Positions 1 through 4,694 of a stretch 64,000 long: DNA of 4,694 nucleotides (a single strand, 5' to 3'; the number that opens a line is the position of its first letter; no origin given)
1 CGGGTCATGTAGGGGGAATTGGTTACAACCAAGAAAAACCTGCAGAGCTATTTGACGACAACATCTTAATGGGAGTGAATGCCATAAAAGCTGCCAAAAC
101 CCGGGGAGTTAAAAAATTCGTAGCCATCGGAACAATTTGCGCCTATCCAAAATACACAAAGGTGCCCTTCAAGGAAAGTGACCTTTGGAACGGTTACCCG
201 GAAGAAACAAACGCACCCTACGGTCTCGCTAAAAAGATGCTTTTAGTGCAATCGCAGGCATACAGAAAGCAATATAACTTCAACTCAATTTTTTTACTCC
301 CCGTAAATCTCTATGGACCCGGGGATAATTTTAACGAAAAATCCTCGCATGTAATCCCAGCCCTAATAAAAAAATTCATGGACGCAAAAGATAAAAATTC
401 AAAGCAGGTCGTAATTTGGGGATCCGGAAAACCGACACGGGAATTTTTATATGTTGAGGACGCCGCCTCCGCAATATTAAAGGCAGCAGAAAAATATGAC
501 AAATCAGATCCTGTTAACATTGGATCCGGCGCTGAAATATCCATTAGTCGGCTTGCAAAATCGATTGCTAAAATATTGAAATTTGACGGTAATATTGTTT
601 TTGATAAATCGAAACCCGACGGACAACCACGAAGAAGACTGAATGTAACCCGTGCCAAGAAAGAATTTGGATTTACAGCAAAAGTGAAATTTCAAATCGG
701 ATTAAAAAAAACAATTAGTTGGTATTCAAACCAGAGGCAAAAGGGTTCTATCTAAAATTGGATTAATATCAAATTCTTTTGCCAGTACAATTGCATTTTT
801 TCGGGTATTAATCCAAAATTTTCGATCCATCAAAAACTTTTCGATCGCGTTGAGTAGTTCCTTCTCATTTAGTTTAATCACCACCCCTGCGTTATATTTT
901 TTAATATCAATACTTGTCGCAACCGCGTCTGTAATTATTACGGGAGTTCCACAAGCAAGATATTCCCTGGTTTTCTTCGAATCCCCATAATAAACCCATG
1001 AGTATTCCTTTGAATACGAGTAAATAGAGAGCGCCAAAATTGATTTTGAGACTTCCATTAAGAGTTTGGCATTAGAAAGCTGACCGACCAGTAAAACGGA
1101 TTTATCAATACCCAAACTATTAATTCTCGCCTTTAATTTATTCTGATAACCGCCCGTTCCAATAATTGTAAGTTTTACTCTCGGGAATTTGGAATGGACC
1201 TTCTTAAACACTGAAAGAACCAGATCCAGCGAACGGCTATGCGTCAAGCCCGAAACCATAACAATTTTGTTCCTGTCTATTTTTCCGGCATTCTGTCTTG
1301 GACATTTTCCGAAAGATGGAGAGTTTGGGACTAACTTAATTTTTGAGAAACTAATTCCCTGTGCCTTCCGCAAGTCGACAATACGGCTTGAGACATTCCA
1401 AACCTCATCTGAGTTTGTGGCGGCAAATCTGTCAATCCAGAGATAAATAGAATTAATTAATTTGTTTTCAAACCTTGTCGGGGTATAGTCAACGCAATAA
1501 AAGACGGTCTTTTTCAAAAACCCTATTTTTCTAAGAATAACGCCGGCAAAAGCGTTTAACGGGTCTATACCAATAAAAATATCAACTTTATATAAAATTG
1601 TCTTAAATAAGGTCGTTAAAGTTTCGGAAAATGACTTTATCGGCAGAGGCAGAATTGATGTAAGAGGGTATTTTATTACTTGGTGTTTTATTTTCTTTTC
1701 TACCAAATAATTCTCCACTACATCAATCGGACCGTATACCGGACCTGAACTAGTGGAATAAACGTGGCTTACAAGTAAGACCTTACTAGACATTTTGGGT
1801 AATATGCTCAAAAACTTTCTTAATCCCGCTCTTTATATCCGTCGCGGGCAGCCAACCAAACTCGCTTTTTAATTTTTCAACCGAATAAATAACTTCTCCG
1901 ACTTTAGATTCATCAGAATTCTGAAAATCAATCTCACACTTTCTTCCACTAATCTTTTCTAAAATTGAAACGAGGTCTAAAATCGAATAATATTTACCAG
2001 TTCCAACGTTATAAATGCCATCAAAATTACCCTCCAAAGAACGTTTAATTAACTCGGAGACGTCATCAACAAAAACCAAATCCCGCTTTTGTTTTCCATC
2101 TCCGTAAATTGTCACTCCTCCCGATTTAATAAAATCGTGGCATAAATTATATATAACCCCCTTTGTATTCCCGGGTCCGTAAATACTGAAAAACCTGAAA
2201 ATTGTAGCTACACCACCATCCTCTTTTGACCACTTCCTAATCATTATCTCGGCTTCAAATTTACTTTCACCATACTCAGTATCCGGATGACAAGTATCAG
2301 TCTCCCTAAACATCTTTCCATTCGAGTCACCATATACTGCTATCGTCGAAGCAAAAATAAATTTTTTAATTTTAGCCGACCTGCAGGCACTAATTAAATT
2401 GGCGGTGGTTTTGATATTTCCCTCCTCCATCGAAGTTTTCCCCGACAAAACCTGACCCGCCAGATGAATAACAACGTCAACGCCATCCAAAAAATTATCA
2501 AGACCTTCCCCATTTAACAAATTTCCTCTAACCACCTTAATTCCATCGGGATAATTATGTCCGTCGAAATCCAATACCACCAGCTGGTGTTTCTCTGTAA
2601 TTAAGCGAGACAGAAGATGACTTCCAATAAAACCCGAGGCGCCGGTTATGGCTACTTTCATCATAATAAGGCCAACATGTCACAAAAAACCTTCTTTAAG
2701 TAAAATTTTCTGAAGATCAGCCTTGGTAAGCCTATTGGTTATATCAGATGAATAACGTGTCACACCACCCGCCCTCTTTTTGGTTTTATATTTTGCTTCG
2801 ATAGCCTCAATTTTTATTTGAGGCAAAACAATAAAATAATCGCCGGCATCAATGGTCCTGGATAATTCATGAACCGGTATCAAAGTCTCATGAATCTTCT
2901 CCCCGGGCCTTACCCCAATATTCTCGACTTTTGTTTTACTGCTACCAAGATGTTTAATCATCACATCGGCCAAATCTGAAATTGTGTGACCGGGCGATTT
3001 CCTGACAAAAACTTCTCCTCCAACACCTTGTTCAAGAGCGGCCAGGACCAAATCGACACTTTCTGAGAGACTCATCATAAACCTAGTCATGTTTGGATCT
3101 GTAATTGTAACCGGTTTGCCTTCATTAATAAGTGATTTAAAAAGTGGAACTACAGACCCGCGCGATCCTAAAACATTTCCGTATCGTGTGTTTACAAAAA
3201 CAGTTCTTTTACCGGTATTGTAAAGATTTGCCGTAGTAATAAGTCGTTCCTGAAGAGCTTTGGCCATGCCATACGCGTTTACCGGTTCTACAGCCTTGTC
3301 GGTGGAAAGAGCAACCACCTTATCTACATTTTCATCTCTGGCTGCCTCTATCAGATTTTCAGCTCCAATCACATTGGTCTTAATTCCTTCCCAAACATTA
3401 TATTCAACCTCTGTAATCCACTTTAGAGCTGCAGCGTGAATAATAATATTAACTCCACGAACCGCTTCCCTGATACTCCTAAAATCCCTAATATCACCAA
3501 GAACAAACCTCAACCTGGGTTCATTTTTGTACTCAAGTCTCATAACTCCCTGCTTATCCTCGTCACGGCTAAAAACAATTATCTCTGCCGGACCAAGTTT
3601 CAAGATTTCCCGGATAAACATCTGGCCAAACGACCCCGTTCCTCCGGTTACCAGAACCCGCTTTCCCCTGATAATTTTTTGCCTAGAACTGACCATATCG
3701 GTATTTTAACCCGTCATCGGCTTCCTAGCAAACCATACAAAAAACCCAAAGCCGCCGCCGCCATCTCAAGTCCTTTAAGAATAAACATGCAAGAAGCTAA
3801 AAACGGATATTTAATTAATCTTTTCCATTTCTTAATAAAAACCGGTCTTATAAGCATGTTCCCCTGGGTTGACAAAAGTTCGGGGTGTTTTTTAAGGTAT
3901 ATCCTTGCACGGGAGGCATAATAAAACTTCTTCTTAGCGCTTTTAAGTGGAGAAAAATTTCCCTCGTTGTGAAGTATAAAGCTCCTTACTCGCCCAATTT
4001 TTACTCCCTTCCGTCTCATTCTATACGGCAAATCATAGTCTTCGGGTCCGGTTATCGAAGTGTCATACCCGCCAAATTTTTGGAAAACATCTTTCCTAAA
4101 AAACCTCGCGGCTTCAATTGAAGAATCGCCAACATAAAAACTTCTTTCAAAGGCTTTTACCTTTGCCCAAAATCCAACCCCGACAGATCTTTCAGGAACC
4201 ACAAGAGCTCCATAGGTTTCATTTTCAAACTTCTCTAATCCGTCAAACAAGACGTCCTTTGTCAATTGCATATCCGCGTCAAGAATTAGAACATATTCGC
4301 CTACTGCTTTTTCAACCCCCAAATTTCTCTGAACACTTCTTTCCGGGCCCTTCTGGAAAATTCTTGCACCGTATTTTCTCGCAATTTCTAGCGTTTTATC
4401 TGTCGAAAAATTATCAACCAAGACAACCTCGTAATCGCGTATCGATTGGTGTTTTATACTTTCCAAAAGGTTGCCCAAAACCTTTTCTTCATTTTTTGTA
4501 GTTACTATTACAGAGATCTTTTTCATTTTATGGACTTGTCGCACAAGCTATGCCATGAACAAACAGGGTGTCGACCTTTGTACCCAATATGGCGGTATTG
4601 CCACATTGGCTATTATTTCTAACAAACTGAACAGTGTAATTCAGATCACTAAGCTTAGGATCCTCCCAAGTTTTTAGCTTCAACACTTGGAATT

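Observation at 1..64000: About 20 GT-C-fold membrane glycosyltransferase genes in 64 kb: an outsized extracytoplasmic glycosylation island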

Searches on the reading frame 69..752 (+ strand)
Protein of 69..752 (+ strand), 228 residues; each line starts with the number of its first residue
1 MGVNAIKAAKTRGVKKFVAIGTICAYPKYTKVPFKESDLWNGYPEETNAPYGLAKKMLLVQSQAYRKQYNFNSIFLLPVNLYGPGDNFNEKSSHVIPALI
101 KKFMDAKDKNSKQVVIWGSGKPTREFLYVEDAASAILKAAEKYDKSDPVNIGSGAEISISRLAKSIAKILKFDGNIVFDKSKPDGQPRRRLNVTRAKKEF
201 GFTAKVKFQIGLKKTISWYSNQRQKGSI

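Call 6: search_protein_families(library=pfam, max_evalue=0.01, proteins=[window:69-752:+])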
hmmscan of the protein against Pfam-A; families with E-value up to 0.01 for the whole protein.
window:69-752:+ (228 aa): 4 families
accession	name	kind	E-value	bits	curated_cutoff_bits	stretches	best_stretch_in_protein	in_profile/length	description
PF01370.27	Epimerase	-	7e-36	124.3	20.9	1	3-152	96-240/240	NAD dependent epimerase/dehydratase family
PF16363.11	GDP_Man_Dehyd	-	3.4e-16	60.1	27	1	4-215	111-332/332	GDP-mannose 4,6 dehydratase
PF13460.12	NAD_binding_10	-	0.005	17.2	27.2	0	3-33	79-110/184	NAD(P)H-binding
PF01073.25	3Beta_HSD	-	0.0066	15.9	22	0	4-145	98-234/280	3-beta hydroxysteroid dehydrogenase/isomerase family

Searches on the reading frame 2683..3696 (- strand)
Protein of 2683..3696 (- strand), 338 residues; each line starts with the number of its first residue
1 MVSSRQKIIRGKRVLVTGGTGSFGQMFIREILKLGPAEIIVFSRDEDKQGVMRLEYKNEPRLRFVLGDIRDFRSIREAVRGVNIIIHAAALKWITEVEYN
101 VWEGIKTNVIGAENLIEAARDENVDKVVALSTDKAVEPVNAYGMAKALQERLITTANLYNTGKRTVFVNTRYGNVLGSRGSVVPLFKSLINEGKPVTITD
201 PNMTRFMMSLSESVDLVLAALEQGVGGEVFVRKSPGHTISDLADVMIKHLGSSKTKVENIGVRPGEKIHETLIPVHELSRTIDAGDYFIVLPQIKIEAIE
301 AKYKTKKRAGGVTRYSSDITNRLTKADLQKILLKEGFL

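Call 6: search_protein_families(library=pfam, max_evalue=0.01, proteins=[window:2683-3696:-])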
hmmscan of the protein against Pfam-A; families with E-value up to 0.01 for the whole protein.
window:2683-3696:- (338 aa): 12 families
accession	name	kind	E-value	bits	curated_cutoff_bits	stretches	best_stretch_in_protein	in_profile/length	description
PF02719.21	Polysacc_synt_2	-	4.6e-97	325.2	20.2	1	14-290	1-291/293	Polysaccharide biosynthesis protein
PF01370.27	Epimerase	-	2.3e-23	83.3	20.9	1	14-230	1-237/240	NAD dependent epimerase/dehydratase family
PF16363.11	GDP_Man_Dehyd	-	4.6e-16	59.6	27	1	15-261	1-281/332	GDP-mannose 4,6 dehydratase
PF01073.25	3Beta_HSD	-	5.5e-16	58.9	22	1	15-138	1-122/280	3-beta hydroxysteroid dehydrogenase/isomerase family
PF13460.12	NAD_binding_10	-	1e-11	45.5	27.2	1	18-138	1-104/184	NAD(P)H-binding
PF07993.18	NAD_binding_4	-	2.1e-09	37.3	20.1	1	16-144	1-148/258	Male sterility protein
PF04321.23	RmlD_sub_bind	-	1.7e-08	34.3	27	1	13-173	2-156/287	RmlD substrate binding domain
PF08659.16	KR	-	4.7e-08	33.6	22.6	1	14-132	3-136/180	KR domain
PF05368.20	NmrA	-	3.2e-07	30.7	27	1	12-132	3-107/298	NmrA-like family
PF00106.31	adh_short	-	8e-05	22.6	26.6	1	12-121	1-121/195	short chain dehydrogenase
PF03807.23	F420_oxidored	-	0.0034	18.4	21.6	0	19-95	6-73/94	NADP oxidoreductase coenzyme F420-dependent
PF03435.24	Sacchrp_dh_NADP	-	0.005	17.6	25.1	0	14-89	1-76/129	Saccharopine dehydrogenase NADP binding domain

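Call 45: search_protein_families(library=ncbifam, max_evalue=0.00001, proteins=[window:2683-3696:-])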
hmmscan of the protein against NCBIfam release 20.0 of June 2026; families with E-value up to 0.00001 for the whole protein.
window:2683-3696:- (338 aa): 20 families
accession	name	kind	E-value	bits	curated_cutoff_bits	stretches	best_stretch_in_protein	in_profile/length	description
TIGR03589.1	PseB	equivalog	2.4e-102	342.2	407.75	1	10-321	3-312/324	UDP-N-acetylglucosamine 4,6-dehydratase (inverting)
TIGR04130.1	FnlA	equivalog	7e-95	317.7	730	1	10-337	3-330/337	UDP-N-acetylglucosamine 4,6-dehydratase/5-epimerase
TIGR04180.1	EDH_00030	hypoth_equivalog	3.2e-15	56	475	1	14-134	1-123/297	NAD-dependent 4,6-dehydratase LegB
TIGR01181.1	dTDP_gluc_dehyt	equivalog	4.6e-15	55.5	365.1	1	13-267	1-278/321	dTDP-glucose 4,6-dehydratase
TIGR03466.1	HpnA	hypoth_equivalog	2.8e-13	49.5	367.65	1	13-136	2-117/327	hopanoid-associated sugar epimerase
NF052578.1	StrlDmthSdmBMthl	equivalog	4e-13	49.8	600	1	14-137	3-118/328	sterol demethylase protein SdmB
TIGR01179.1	galE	equivalog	8.3e-13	47.9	262.3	1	13-179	1-180/332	UDP-glucose 4-epimerase GalE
TIGR02622.1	CDP_4_6_dhtase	equivalog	1.7e-12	47.1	278.45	1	10-137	3-134/352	CDP-glucose 4,6-dehydratase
NF042422.1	oxyalk_red_OleD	equivalog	7.4e-12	45.3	580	1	13-134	2-112/329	2-alkyl-3-oxoalkanoate reductase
NF042423.1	oxyalk_red_Shew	equivalog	4.5e-10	39.1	580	1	12-133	9-119/331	2-alkyl-3-oxoalkanoate reductase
NF041293.1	G6PDh_Azf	equivalog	6.5e-10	38.9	400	1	12-137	3-120/252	NAD-dependent glucose-6-phosphate dehydrogenase Azf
NF043036.1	ErythonDh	equivalog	1.7e-09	37.4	325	1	13-136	2-143/321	D-erythronate dehydrogenase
NF007956.0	PRK10675.1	subfamily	3e-09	36.4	394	1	13-131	2-123/338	UDP-glucose 4-epimerase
TIGR02197.1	heptose_epim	equivalog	3.7e-08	32.9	274.6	1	14-180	1-175/316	ADP-glyceromanno-heptose 6-epimerase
NF011728.1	PRK15181.1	equivalog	1.3e-06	27.7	760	1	8-129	12-138/348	Vi polysaccharide biosynthesis UDP-N-acetylglucosaminuronic acid C-4 epimerase TviC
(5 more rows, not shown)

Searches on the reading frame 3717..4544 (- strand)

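Call 6: search_protein_families(library=pfam, max_evalue=0.01, proteins=[window:3717-4544:-])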
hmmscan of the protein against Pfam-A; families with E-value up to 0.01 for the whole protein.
window:3717-4544:- (276 aa): 5 families
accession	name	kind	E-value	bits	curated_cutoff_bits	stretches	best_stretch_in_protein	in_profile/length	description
PF00535.33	Glycos_transf_2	-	1.2e-25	90.8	23.3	1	11-130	1-129/168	Glycosyl transferase family 2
PF13641.12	Glyco_tranf_2_3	-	1.6e-10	41.9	27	1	10-114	3-119/230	Glycosyltransferase like family 2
PF10111.15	Glyco_tranf_2_2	-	1.3e-09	38.4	27.3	1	12-99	2-99/276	Glycosyltransferase like family 2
PF13632.12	Glyco_trans_2_3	-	0.00028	21.2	27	1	84-261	1-182/198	Glycosyl transferase family group 2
PF13506.12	Glyco_transf_21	-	0.0021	18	21.7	0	76-134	25-84/174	Glycosyl transferase family 21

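Call 45: search_protein_families(library=ncbifam, max_evalue=0.00001, proteins=[window:3717-4544:-])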
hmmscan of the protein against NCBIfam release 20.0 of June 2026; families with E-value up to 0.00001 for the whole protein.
window:3717-4544:- (276 aa): 16 families
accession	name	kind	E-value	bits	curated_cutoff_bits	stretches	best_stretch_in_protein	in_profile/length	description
TIGR04283.1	glyco_like_mftF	equivalog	1.8e-23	83.3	182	1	10-191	1-183/221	TIGR04283 family arsenosugar biosynthesis glycosyltransferase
NF041875.1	EPS_EpsD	equivalog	1e-18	67.9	370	1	10-184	1-197/325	exopolysaccharide biosynthesis glycosyltransferase EpsD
NF007482.0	PRK10073.1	equivalog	4e-15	55.7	423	1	6-97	4-101/334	glycosyltransferase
TIGR03965.1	mycofact_glyco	equivalog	2e-12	46.7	280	1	5-223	71-310/467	mycofactocin biosynthesis glycosyltransferase MftF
NF047683.1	TeichurnBiosyTuaG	equivalog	1.4e-11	44.6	400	1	6-108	4-113/252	teichuronic acid biosynthesis protein TuaG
NF050050.1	ProtGlycPglI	equivalog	2.7e-10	40.1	500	1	7-107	1-109/306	GalNAc(5)-diNAcBac-PP-undecaprenol beta-1,3-glucosyltransferase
NF053739.1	GlytfEpsEBac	equivalog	3.4e-09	36.1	450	1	9-180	2-189/265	glycosyltransferase EpsE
NF010496.0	PRK13915.1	equivalog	6.6e-09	35.3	262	1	4-65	27-91/307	glucosyl-3-phosphoglycerate synthase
TIGR04182.1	glyco_TIGR04182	equivalog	7.9e-09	35.3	325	1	10-93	2-84/293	S-layer glycoprotein N-glycosyltransferase AglJ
NF038299.1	EPS_HpsN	equivalog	5.2e-08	32.2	425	1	9-109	2-109/317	hormogonium polysaccharide biosynthesis glycosyltransferase HpsN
TIGR03111.1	glyc2_xrt_Gpos1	hypoth_equivalog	5.2e-08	32.1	363.95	1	4-109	45-159/439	TIGR03111 family XrtG-associated glycosyltransferase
TIGR03937.1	PgaC_IcaA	equivalog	6.9e-08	31.9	422.3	1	3-109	40-153/407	poly-beta-1,6-N-acetyl-D-glucosamine synthase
NF047588.1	GlcsyltransPgfSStrep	equivalog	1.2e-07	31.2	500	1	9-137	2-138/308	glycosyltransferase PgfS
NF038302.1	EPS_HpsE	equivalog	1.7e-06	27.3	300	1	10-96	3-101/307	hormogonium polysaccharide biosynthesis glycosyltransferase HpsE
NF041391.1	DPhHxTase_Halo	equivalog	2.7e-06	26.5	375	1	16-69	3-55/213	dolichyl-phosphate hexose transferase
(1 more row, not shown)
